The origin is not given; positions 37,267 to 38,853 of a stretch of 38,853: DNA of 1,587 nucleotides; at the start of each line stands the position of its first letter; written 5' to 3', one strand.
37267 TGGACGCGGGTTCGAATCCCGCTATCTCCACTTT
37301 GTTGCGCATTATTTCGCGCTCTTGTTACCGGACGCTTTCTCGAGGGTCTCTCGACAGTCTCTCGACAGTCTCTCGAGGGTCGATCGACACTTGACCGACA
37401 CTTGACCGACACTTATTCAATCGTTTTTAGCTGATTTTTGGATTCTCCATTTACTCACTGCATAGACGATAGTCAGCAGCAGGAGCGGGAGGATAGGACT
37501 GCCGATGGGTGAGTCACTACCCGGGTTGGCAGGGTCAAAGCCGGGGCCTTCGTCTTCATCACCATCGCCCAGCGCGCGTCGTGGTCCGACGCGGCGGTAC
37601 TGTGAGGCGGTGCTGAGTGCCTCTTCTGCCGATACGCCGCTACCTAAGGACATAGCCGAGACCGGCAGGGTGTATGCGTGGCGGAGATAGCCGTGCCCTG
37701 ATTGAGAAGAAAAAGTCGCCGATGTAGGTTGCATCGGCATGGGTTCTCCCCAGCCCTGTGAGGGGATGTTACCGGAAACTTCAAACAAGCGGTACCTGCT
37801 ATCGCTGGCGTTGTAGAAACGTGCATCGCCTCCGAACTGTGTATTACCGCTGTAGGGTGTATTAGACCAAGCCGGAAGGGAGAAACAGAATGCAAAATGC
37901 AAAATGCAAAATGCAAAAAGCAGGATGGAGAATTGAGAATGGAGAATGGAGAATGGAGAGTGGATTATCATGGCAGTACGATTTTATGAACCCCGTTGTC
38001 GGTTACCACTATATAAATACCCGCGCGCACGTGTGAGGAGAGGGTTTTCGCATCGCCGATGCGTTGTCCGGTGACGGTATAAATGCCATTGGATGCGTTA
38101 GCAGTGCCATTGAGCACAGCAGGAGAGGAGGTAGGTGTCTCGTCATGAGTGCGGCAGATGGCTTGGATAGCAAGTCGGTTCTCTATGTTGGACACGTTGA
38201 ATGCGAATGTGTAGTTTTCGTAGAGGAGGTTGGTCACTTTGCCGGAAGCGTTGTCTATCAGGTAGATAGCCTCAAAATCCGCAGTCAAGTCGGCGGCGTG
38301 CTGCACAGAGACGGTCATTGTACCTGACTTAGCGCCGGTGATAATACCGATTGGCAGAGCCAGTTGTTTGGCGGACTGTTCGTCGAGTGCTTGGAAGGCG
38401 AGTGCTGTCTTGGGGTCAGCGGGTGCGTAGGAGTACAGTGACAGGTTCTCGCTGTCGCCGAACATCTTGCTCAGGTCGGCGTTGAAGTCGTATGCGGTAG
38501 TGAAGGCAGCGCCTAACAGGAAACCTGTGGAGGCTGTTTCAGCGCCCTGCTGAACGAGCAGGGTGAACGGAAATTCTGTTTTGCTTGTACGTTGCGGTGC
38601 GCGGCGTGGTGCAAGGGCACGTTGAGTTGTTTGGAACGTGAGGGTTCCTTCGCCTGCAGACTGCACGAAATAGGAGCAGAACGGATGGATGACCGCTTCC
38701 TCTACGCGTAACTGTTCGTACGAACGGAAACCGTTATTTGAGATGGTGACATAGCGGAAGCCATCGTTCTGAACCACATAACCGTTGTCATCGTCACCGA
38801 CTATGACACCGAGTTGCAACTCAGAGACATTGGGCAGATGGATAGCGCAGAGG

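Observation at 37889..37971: Two back-to-back heptanucleotide arrays form the first ~27 codons of an ORF: a candidate slipped-strand phase switch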

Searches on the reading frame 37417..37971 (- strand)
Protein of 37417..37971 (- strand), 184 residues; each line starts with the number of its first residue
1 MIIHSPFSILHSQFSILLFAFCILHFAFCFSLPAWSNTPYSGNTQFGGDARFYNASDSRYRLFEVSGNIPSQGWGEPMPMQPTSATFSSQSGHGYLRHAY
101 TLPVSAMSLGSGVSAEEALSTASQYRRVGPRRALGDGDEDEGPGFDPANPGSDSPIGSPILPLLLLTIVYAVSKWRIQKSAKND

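Call 9: search_protein_families(library=pfam, proteins=[window:37417-37971:-], max_evalue=1)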
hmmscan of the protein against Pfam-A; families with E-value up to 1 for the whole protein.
window:37417-37971:- (184 aa): 1 family
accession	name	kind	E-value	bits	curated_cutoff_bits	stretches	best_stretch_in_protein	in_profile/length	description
PF20447.3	DUF6704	-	0.37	11.4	27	1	14-33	15-34/68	Family of unknown function (DUF6704)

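Call 10: find_homologous_proteins(query=window:37417-37971:-, max_evalue=0.001)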
Query window:37417-37971:- (184 aa): 3 proteins with E <= 0.001 among 183 candidates.
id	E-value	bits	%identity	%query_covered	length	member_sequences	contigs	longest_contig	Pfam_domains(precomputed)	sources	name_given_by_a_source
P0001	2.0e-120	418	100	100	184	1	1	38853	-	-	-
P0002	3.0e-91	322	81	100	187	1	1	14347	-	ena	-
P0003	1.7e-71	258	93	68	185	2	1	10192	-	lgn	-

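Call 11: search_protein_families(library=ncbifam, proteins=[window:37417-37971:-], max_evalue=1)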
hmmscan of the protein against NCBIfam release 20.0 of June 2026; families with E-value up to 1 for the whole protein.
window:37417-37971:- (184 aa): 0 families

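Call 13: find_encoding_contigs(protein=P0002, flank=6000)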
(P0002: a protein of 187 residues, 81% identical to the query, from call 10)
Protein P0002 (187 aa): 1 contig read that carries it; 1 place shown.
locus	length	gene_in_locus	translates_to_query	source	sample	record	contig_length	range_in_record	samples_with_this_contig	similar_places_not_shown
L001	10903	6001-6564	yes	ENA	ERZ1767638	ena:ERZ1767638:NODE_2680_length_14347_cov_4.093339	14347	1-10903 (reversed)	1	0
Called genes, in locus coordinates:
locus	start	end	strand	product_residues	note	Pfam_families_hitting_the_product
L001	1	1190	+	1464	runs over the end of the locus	-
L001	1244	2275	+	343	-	-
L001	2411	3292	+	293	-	-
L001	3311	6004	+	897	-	PF09479:Flg_new (faint), PF18998:Flg_new_2 (weak)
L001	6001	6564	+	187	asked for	-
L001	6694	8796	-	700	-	PF00270:DEAD (faint), PF04851:ResIII, PF17757:UvrB_inter, PF27431:UvrB_3rd, PF00271:Helicase_C, PF12344:UvrB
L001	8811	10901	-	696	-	?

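Call 14: find_encoding_contigs(protein=P0003, flank=6000)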
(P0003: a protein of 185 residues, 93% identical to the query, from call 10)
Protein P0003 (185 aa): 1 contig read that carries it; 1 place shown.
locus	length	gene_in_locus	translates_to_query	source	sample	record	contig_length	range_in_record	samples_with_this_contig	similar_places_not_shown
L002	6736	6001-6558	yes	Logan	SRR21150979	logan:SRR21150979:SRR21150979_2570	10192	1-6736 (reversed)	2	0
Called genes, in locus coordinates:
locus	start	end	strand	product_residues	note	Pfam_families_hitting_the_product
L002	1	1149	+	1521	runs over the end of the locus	-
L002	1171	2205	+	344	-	-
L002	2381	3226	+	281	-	-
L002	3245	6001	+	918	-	PF09479:Flg_new (faint), PF18998:Flg_new_2 (weak)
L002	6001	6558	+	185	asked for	-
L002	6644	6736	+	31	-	?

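Call 21: find_related_loci(query=A1, collection=metagenome_contigs, flank=3000)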
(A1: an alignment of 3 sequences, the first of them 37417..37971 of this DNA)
Query A1 (184 aa) in metagenome_contigs; peptide patterns used: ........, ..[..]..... (x = any residue, [..] = any of these).
600 stretches matched a pattern, but none encodes a relative of the query by tblastn (E <= 1e-3).

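Call 38: search_protein_families(library=pfam, proteins=[L002:1-1149:+, L002:1171-2205:+, L002:2381-3226:+, L002:3245-6001:+, L001:1244-2275:+, L001:2411-3292:+, L001:3311-6004:+], max_evalue=0.01)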
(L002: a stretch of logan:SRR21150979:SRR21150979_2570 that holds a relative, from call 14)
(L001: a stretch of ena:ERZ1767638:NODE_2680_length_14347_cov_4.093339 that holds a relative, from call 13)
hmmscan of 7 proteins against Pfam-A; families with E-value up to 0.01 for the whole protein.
L002:1-1149:+ (382 aa): 1 family
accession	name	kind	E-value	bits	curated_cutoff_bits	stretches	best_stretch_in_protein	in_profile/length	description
PF18962.6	Por_Secre_tail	-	0.0017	19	27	1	330-375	22-69/75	Secretion system C-terminal sorting domain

L002:1171-2205:+ (344 aa): 1 family
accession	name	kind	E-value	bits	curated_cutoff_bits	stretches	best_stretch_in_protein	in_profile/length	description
PF21543.3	CvfB_2nd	-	0.0076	16.6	27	0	221-253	15-48/76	Virulence regulatory factor CvfB, second domain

L002:2381-3226:+ (281 aa): 0 families

L002:3245-6001:+ (918 aa): 3 families
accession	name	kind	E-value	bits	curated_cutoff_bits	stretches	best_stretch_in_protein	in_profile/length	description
PF18998.6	Flg_new_2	-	8.8e-19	67.7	23.6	1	174-237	3-71/73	Divergent InlB B-repeat domain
PF09479.16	Flg_new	-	2.1e-09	37.8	27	0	178-233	6-64/65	Listeria-Bacteroides repeat domain (List_Bact_rpt)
PF06003.18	SMN_Tudor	-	0.0065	16.9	22.7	0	352-398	3-49/58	Survival motor neuron protein (SMN), Tudor domain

L001:1244-2275:+ (343 aa): 0 families

L001:2411-3292:+ (293 aa): 0 families

L001:3311-6004:+ (897 aa): 3 families
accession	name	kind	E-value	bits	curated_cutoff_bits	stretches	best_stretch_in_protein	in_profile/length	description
PF18998.6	Flg_new_2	-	1e-19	70.7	23.6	2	180-237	9-71/73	Divergent InlB B-repeat domain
PF09479.16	Flg_new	-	1.6e-08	35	27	1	178-233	6-64/65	Listeria-Bacteroides repeat domain (List_Bact_rpt)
PF06003.18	SMN_Tudor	-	0.0021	18.5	22.7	0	352-398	3-49/58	Survival motor neuron protein (SMN), Tudor domain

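Call 39: search_protein_families(library=ncbifam, proteins=[L002:1-1149:+, L002:1171-2205:+, L002:2381-3226:+, L002:3245-6001:+], max_evalue=0.01)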
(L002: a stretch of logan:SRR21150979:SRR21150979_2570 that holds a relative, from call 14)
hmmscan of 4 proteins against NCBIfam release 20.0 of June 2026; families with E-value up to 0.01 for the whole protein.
L002:1-1149:+ (382 aa): 1 family
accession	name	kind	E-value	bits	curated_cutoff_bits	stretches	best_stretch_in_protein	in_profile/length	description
TIGR04183.1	Por_Secre_tail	domain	1.4e-06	28.1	23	1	320-380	11-70/72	T9SS type A sorting domain-containing protein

L002:1171-2205:+ (344 aa): 0 families

L002:2381-3226:+ (281 aa): 0 families

L002:3245-6001:+ (918 aa): 0 families

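Call 54: search_protein_representatives(alignment_id=A1)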
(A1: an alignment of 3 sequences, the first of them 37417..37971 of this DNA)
Query: 3 sequences, 187 profile positions. Proteins with E-value up to 0.001 (for the whole library): 5; up to 1e-10: 3; up to 1e-30: 2. The best 5 are listed.
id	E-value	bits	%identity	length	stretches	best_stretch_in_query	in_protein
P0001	1.2e-116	403.4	-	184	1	1-187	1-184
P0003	1.7e-99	347.5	-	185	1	3-187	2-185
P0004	9.6e-19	84.1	-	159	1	76-179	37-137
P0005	1.8e-05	40.9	-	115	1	127-177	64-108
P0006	1.3e-04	38.1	-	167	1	58-177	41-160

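Call 56: find_encoding_contigs(protein=P0004, flank=4000, max_places=4)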
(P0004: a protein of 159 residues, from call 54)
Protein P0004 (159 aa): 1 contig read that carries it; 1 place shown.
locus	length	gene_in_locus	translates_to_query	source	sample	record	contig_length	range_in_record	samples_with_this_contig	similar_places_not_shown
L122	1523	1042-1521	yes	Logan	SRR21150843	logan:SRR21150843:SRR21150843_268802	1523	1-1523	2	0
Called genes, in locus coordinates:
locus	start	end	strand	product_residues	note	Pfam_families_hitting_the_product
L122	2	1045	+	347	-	?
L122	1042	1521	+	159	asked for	?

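Call 57: find_encoding_contigs(protein=P0006, flank=4000, max_places=4)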
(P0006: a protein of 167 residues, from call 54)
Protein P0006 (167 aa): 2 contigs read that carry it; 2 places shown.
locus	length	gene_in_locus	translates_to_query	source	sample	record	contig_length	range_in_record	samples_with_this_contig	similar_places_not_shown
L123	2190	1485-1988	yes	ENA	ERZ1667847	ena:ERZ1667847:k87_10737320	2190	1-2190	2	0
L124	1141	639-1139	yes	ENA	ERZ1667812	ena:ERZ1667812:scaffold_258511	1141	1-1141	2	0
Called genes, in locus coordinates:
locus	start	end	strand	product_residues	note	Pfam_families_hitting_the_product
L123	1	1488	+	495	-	?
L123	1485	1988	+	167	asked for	-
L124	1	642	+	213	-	?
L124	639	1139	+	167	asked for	?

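Call 64: search_protein_families(library=ncbifam, proteins=[L123:1-1488:+, L122:2-1045:+, L001:5600-6004:+], max_evalue=10)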
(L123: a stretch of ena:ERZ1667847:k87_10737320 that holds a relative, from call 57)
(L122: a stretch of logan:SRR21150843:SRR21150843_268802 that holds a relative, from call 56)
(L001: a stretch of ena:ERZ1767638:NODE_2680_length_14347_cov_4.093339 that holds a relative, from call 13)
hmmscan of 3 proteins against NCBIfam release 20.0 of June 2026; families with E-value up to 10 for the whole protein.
L123:1-1488:+ (495 aa): 0 families

L122:2-1045:+ (347 aa): 1 family
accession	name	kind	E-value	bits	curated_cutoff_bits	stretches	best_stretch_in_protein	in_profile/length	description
NF052542.1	mucin_mul1B_fam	subfamily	0.2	10.8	75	1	4-45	1-42/320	Mul1B family putative transporter subunit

L001:5600-6004:+ (134 aa): 1 family
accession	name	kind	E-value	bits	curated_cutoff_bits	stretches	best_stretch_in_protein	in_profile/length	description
NF051463.1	Rv1815_serprot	equivalog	0.034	13.6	175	1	10-93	52-131/190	Rv1815 family serine proteinase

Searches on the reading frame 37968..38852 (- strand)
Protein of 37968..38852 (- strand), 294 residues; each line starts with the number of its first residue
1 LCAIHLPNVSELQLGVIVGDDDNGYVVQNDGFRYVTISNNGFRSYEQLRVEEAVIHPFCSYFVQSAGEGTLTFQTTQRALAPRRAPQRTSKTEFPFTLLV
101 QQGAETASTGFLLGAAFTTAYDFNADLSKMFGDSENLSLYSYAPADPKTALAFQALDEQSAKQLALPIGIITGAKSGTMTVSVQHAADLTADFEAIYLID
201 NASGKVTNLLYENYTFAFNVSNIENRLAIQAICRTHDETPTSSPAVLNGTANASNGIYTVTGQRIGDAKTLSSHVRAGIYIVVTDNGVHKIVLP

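Call 9: search_protein_families(library=pfam, proteins=[window:37968-38852:-], max_evalue=1)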
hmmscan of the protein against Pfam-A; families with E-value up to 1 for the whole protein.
window:37968-38852:- (294 aa): 0 families

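Call 11: search_protein_families(library=ncbifam, proteins=[window:37968-38852:-], max_evalue=1)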
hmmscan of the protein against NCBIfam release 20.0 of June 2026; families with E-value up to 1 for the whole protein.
window:37968-38852:- (294 aa): 0 families

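Call 73: find_homologous_proteins(query=window:37971-38852:-, max_evalue=1e-10)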
Query window:37971-38852:-: 1601 candidates shared short words with the query, none scored E <= 1e-10.

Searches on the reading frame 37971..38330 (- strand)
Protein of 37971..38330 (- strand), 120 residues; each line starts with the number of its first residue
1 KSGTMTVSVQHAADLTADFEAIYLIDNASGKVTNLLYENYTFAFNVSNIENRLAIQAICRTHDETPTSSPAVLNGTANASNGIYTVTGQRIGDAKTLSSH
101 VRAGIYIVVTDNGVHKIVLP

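Call 64: search_protein_families(library=ncbifam, proteins=[window:37971-38330:-], max_evalue=10)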
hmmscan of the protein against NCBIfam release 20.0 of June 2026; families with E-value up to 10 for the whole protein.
window:37971-38330:- (120 aa): 1 family
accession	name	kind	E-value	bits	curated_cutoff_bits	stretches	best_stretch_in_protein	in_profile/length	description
TIGR04183.1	Por_Secre_tail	domain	0.11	12.5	23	1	83-118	25-70/72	T9SS type A sorting domain-containing protein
